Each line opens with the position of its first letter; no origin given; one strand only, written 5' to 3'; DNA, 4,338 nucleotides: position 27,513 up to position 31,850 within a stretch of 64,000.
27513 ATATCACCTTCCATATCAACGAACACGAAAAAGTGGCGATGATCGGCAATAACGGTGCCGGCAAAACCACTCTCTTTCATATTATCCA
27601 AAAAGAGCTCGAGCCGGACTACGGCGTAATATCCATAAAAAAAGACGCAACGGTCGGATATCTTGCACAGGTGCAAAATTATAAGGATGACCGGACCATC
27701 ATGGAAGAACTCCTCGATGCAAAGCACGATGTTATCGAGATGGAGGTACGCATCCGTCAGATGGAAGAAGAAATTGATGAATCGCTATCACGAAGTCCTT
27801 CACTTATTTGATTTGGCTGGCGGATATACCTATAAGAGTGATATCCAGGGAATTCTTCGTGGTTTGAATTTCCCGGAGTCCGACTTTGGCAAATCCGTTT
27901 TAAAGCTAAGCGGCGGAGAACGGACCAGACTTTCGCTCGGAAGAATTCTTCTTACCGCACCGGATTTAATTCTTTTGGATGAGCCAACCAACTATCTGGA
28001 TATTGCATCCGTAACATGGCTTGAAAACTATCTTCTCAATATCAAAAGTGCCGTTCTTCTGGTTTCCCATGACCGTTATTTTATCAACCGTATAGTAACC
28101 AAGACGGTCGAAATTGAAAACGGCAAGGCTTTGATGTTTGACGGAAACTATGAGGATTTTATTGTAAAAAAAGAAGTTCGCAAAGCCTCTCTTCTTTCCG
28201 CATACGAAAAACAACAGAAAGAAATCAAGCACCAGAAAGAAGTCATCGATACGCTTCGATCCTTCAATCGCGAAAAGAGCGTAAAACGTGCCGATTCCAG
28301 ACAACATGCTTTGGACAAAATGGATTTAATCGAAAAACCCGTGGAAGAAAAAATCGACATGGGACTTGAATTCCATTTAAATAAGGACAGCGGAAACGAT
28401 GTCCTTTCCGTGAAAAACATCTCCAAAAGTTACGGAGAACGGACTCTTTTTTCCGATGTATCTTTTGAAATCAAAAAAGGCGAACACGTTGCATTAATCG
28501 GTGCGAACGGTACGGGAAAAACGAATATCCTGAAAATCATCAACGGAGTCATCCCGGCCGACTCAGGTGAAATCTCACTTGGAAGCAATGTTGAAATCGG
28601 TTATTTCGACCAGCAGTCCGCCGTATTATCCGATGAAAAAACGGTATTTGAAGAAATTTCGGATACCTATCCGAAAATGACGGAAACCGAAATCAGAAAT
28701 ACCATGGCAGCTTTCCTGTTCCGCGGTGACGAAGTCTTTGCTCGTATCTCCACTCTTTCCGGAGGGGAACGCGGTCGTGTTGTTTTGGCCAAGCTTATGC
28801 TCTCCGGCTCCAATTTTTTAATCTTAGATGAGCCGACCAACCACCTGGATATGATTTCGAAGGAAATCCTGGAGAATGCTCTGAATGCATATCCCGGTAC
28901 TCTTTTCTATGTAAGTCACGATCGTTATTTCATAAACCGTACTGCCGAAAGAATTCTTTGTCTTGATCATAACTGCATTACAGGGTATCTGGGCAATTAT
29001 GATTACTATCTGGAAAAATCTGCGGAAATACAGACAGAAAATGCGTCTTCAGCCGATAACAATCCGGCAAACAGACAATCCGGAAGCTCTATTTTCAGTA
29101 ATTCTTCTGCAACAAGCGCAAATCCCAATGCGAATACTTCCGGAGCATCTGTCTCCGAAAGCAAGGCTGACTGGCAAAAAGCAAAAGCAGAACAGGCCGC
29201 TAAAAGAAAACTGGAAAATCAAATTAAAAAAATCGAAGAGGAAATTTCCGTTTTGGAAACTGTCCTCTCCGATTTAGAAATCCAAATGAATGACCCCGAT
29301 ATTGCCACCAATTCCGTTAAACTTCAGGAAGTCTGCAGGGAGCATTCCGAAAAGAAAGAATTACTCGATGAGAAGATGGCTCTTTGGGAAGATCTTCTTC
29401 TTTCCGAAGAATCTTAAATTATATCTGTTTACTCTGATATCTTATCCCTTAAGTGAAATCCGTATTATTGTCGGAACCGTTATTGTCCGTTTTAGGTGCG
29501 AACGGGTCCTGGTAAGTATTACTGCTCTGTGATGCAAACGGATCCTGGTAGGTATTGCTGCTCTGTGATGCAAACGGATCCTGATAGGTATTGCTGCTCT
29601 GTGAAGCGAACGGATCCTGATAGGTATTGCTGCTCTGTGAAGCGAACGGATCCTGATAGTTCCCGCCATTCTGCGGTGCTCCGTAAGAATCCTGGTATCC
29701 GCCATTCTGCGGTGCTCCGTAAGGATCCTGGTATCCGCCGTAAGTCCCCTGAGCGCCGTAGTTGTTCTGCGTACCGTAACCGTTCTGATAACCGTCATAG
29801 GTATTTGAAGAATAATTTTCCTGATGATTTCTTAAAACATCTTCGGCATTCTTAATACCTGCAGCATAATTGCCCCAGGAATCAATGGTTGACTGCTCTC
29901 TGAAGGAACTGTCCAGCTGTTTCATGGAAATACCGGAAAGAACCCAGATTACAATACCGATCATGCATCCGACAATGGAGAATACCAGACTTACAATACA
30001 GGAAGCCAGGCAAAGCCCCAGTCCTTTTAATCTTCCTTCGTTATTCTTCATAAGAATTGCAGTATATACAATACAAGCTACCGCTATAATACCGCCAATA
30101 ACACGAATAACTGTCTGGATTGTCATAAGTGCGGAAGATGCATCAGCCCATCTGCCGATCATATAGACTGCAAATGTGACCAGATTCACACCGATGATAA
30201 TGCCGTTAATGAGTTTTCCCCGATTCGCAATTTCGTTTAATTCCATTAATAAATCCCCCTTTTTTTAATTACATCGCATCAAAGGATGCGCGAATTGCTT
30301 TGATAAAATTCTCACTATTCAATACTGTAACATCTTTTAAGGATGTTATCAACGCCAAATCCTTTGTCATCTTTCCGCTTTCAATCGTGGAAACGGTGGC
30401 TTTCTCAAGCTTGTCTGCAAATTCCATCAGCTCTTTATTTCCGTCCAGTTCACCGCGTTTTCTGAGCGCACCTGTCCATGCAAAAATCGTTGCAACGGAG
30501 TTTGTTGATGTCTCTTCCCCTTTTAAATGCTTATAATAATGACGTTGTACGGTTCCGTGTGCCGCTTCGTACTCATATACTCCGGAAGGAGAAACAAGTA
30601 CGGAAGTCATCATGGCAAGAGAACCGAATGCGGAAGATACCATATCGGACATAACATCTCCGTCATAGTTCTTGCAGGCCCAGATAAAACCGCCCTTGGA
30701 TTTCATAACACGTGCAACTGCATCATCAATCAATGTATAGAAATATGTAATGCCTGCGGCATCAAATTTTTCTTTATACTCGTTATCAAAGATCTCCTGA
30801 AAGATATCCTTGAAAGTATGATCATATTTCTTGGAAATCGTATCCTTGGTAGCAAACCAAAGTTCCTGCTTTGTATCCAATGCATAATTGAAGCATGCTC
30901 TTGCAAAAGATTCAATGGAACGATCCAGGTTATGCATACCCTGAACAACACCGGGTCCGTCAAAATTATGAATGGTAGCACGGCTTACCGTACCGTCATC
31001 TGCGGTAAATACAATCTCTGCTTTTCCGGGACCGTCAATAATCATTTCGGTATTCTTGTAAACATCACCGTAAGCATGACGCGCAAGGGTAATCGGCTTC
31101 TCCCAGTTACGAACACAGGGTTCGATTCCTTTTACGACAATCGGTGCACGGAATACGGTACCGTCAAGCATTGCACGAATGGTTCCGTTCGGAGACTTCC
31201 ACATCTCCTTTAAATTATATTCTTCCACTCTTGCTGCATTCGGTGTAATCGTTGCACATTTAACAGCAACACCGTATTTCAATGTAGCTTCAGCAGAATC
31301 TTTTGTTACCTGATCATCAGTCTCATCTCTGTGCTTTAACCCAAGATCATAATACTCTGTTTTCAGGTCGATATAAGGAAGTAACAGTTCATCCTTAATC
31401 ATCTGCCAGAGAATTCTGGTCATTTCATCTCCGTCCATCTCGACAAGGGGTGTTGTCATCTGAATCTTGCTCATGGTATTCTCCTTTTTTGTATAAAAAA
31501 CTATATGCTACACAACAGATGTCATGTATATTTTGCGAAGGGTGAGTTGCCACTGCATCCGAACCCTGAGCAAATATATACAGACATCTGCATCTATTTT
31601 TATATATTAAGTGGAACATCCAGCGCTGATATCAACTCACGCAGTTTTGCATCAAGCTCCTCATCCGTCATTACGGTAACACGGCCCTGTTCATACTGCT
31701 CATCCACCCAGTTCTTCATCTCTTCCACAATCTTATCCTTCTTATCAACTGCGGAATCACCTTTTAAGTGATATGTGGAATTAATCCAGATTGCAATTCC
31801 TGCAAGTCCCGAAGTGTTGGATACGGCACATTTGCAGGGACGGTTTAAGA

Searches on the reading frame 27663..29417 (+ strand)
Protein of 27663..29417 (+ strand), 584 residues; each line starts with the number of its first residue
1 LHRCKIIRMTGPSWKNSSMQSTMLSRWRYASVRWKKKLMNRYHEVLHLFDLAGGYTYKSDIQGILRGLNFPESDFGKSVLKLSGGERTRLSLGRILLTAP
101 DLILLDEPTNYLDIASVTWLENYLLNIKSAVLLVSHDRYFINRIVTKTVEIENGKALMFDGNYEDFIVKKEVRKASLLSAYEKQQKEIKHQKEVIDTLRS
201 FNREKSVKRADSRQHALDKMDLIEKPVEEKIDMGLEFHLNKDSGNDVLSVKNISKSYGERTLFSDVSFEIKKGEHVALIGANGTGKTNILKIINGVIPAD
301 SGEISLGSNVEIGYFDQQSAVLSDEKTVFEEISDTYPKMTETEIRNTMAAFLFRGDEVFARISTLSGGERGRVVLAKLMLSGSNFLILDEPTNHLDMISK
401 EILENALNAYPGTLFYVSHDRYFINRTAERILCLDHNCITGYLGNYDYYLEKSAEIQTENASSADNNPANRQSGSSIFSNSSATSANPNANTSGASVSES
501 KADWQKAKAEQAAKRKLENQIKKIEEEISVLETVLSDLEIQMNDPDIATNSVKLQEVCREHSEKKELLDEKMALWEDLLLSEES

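Call 38: search_protein_families(library=pfam, proteins=[window:27663-29417:+], max_evalue=0.00001)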
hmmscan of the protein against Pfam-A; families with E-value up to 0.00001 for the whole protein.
window:27663-29417:+ (584 aa): 5 families
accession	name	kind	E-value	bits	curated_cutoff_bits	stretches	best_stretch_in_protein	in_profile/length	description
PF00005.33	ABC_tran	-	6.5e-36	124.4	25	2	264-393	2-137/137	ABC transporter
PF12848.13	ABC_tran_Xtn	-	3.7e-25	88.3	25.9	1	149-231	1-81/85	ABC transporter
PF16326.10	ABC_tran_CTD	-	3.1e-12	47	32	1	514-578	3-67/69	ABC transporter C-terminal domain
PF02463.25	SMC_N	-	3.4e-07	30.4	40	0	273-294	24-45/220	RecF/RecN/SMC N terminal domain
PF13304.12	AAA_21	-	8.5e-07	29.8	27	0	277-320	3-58/304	AAA domain, putative AbiEii toxin, Type IV TA system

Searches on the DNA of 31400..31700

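Call 54: search_with_rna_model(model_id=R1, source=window, start=31400, end=31700, filters=off, max_evalue=1, show_alignments=1)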
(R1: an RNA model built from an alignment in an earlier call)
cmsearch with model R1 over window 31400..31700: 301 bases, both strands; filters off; matches with E-value up to 1: 1.
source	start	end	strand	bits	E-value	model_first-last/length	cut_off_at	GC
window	31517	31590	-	16.9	4.7e-05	1-125/125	no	0.43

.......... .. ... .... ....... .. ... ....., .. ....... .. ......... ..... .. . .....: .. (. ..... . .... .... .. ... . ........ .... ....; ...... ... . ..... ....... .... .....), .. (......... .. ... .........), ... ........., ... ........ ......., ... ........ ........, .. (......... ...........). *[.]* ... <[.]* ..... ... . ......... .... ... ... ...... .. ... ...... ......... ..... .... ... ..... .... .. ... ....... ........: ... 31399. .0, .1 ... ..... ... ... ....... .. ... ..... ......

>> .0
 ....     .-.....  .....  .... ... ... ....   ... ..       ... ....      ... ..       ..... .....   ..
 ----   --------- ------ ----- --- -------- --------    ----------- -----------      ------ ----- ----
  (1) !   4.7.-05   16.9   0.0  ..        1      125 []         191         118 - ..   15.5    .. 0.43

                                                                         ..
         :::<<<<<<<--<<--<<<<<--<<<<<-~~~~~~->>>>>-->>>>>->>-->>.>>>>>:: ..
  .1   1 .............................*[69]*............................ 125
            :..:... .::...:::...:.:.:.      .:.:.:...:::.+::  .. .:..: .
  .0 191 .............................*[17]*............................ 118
